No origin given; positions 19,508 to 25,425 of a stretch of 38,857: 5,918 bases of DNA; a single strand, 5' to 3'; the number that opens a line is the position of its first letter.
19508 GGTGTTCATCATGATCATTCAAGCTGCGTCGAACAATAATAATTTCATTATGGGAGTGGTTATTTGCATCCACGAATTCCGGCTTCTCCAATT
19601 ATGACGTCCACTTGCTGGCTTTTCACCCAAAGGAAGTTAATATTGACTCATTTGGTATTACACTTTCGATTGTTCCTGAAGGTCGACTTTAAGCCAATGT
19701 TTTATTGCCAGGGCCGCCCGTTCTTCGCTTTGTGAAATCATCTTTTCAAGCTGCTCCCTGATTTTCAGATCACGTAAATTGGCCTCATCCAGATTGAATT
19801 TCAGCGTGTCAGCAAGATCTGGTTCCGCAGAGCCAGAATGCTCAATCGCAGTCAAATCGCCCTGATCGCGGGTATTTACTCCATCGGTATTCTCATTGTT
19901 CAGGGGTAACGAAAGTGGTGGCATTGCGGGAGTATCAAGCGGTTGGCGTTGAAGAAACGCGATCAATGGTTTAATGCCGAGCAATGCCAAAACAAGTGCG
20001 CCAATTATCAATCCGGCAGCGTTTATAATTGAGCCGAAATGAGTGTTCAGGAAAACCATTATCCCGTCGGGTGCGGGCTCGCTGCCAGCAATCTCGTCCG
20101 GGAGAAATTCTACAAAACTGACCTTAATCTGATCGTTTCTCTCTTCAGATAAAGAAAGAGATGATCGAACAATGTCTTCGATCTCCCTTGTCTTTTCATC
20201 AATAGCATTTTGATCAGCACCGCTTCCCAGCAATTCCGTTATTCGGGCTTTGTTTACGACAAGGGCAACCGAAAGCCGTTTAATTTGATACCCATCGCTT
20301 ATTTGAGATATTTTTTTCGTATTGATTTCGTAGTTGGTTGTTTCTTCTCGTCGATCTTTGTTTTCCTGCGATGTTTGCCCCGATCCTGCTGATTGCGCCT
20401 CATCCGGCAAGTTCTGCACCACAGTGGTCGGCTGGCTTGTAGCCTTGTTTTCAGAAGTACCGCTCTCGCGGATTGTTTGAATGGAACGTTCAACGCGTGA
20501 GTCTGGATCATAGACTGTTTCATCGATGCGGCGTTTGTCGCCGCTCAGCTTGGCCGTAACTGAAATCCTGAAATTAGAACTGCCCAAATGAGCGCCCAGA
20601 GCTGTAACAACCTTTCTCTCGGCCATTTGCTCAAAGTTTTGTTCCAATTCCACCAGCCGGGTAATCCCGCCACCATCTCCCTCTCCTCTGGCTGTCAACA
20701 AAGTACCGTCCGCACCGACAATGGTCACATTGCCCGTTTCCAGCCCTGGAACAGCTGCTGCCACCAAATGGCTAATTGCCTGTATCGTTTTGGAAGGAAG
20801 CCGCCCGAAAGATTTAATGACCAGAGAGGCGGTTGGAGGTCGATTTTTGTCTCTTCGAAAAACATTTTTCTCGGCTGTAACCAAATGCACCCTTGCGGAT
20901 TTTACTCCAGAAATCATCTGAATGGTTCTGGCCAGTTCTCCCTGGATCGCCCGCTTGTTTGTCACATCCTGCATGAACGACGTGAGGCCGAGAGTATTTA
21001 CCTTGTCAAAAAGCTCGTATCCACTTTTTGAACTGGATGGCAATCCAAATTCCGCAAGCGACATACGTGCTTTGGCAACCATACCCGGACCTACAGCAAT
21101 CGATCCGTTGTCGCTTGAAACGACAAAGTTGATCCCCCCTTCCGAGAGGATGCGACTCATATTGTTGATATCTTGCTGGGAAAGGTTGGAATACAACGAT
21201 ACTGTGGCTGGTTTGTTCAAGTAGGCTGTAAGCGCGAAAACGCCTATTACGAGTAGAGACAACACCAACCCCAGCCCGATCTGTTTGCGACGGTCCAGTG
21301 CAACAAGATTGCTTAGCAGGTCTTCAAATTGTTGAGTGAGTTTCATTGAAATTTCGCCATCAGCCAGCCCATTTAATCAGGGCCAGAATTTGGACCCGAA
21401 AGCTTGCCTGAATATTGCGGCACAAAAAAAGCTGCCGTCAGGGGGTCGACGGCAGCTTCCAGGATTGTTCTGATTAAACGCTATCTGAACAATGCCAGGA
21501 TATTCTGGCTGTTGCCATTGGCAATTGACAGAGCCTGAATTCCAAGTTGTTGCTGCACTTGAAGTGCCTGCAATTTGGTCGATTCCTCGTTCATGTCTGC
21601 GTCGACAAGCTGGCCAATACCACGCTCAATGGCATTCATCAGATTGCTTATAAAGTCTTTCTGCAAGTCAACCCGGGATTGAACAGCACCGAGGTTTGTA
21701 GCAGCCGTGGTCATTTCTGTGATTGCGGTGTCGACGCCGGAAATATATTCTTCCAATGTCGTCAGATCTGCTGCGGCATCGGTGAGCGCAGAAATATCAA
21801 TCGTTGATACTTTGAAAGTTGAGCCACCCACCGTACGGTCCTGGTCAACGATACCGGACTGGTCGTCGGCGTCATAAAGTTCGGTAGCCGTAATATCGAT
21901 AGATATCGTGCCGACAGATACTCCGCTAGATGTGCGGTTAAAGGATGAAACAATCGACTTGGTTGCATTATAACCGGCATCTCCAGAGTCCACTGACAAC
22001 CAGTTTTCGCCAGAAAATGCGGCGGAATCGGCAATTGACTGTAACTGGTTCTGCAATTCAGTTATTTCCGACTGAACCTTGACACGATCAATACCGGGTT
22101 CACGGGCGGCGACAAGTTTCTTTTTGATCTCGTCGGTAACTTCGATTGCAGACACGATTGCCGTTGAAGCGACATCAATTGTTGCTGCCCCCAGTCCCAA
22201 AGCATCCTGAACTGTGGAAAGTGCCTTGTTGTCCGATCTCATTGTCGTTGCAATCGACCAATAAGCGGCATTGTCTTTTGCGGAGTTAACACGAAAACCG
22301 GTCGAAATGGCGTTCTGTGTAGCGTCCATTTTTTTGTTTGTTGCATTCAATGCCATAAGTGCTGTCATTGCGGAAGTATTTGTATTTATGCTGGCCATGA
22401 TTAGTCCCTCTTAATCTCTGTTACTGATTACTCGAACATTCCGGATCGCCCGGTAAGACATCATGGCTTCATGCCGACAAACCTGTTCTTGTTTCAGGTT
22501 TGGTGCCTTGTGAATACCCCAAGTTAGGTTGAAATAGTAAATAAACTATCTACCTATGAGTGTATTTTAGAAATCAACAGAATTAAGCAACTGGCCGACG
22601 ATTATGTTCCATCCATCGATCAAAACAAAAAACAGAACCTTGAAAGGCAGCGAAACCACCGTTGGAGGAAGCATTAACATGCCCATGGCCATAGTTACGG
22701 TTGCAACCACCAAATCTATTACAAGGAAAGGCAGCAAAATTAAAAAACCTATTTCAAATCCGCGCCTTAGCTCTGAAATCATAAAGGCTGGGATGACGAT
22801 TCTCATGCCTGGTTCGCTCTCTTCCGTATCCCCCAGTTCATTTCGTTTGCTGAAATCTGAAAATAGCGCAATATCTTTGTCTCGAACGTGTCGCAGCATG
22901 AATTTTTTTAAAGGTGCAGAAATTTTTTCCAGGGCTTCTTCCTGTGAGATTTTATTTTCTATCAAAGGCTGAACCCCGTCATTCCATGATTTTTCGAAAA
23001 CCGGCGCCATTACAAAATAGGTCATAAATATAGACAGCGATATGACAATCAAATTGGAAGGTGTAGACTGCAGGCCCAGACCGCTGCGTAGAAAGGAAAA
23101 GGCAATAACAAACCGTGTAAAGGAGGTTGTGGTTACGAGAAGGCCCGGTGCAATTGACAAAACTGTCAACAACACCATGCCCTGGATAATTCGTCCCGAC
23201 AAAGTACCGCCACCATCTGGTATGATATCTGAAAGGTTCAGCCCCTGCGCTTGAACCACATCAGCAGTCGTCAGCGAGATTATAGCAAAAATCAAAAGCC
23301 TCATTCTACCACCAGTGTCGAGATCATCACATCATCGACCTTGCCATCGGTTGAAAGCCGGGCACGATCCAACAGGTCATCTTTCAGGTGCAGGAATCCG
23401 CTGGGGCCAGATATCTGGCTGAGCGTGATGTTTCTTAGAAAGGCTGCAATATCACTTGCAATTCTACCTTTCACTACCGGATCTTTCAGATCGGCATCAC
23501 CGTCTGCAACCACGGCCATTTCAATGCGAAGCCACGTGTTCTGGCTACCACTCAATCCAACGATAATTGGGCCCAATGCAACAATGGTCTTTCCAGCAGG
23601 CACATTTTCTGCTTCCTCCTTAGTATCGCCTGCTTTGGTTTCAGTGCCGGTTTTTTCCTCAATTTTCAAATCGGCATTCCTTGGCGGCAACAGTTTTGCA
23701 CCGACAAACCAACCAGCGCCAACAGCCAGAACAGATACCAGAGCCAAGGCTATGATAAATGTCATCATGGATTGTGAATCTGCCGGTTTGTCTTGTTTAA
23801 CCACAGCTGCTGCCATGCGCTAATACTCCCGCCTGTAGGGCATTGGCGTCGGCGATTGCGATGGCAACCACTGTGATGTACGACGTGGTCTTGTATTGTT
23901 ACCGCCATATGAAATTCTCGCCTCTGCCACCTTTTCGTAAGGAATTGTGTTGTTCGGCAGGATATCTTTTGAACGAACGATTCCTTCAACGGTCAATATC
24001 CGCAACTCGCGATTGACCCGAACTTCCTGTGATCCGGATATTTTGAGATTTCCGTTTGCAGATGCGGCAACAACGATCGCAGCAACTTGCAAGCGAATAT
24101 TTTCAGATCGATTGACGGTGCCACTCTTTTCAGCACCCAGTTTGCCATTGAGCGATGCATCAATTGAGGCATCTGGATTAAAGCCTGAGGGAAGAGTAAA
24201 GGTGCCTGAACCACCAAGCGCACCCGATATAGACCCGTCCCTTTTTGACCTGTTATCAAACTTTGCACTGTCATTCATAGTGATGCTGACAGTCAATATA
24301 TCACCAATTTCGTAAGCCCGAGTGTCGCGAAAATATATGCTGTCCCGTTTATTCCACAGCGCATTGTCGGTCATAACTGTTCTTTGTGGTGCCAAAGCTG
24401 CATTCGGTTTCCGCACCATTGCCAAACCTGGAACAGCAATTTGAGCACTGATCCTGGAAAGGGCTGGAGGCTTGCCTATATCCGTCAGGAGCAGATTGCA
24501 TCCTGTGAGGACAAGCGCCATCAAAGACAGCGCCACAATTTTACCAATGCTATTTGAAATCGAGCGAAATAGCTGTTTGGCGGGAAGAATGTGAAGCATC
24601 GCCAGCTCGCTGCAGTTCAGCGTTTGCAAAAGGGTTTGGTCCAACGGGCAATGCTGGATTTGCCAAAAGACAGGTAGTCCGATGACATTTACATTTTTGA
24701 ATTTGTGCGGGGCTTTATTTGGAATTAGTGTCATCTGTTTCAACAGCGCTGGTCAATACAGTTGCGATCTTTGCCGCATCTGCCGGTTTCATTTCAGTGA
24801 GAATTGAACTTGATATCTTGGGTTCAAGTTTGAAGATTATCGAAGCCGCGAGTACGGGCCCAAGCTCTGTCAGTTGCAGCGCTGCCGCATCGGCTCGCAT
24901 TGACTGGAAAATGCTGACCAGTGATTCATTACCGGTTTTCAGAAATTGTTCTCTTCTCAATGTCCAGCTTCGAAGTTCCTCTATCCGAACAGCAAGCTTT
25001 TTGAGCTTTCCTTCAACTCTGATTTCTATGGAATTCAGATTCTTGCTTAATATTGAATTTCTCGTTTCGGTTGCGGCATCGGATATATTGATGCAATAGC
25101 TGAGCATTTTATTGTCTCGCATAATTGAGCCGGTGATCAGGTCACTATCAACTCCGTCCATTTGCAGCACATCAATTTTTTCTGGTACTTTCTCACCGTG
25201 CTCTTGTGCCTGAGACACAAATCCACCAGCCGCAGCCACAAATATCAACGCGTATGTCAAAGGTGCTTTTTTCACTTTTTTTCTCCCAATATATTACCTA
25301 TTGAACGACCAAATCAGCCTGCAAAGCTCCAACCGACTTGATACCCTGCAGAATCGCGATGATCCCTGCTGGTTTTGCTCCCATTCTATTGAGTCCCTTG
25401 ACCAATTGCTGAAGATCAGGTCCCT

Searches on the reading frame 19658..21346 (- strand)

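Call 29: search_protein_families(library=pfam, proteins=[window:19658-21346:-], max_evalue=0.001)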
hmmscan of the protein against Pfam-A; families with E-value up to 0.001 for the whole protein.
window:19658-21346:- (562 aa): 2 families
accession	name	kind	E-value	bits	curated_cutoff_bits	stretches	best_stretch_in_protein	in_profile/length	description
PF01514.23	YscJ_FliF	-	4.6e-51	173.7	24.4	1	44-218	2-178/179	Secretory protein of YscJ/FliF family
PF08345.17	YscJ_FliF_C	-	5.8e-30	105.1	23.8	1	251-414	2-147/147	Flagellar M-ring protein C-terminal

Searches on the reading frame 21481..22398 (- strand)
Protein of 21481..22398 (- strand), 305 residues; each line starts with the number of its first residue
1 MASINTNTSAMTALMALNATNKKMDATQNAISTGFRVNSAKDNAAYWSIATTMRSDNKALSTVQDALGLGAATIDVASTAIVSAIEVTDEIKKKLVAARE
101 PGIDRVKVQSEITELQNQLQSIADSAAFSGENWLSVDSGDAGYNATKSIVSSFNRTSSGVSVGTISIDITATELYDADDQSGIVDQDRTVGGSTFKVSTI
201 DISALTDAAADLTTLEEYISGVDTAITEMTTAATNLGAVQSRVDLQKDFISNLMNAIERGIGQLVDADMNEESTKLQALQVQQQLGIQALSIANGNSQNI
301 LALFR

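Call 30: search_protein_families(library=pfam, proteins=[window:21481-22398:-], max_evalue=0.001)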
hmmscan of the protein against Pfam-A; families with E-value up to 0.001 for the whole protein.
window:21481-22398:- (305 aa): 2 families
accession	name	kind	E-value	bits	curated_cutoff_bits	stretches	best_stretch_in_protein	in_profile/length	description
PF00669.25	Flagellin_N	-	5.1e-31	108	26.6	1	4-135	1-135/139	Bacterial flagellin N-terminal helical region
PF00700.27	Flagellin_C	-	3.8e-21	75.7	23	1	220-304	2-86/86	Bacterial flagellin C-terminal helical region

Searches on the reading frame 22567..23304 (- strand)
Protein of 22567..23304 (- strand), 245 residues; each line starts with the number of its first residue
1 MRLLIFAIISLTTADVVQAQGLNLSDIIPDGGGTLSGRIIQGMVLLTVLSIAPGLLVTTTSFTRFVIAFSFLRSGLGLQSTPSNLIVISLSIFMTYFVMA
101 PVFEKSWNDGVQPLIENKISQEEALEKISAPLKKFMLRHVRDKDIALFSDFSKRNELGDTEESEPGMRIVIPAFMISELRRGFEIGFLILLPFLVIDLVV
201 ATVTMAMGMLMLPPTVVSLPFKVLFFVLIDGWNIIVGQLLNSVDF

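Call 30: search_protein_families(library=pfam, proteins=[window:22567-23304:-], max_evalue=0.001)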
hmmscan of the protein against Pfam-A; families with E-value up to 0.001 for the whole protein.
window:22567-23304:- (245 aa): 1 family
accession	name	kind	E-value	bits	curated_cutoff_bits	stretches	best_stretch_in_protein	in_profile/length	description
PF00813.25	FliP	-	5.9e-75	251.8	26.9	1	45-239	1-191/191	FliP family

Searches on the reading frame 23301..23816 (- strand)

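Call 30: search_protein_families(library=pfam, proteins=[window:23301-23816:-], max_evalue=0.001)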
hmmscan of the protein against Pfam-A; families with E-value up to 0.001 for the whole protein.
window:23301-23816:- (171 aa): 1 family
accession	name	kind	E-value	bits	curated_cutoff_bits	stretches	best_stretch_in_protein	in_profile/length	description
PF03748.19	FliL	-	1.7e-09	38.6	24.6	1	79-170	2-102/103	Flagellar basal body-associated protein FliL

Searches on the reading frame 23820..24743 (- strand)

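Call 30: search_protein_families(library=pfam, proteins=[window:23820-24743:-], max_evalue=0.001)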
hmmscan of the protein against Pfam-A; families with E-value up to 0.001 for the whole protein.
window:23820-24743:- (307 aa): 1 family
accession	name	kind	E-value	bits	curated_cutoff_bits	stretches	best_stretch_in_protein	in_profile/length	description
PF02107.21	FlgH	-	1.2e-38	132.8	27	1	126-284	4-153/172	Flagellar L-ring protein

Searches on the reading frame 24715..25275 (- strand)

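Call 30: search_protein_families(library=pfam, proteins=[window:24715-25275:-], max_evalue=0.001)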
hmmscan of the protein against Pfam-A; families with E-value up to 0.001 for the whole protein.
window:24715-25275:- (186 aa): 1 family
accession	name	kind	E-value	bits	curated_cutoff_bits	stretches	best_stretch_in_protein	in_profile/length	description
PF03448.22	MgtE_N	-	0.0005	21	25.9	1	118-174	41-97/102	MgtE intracellular N domain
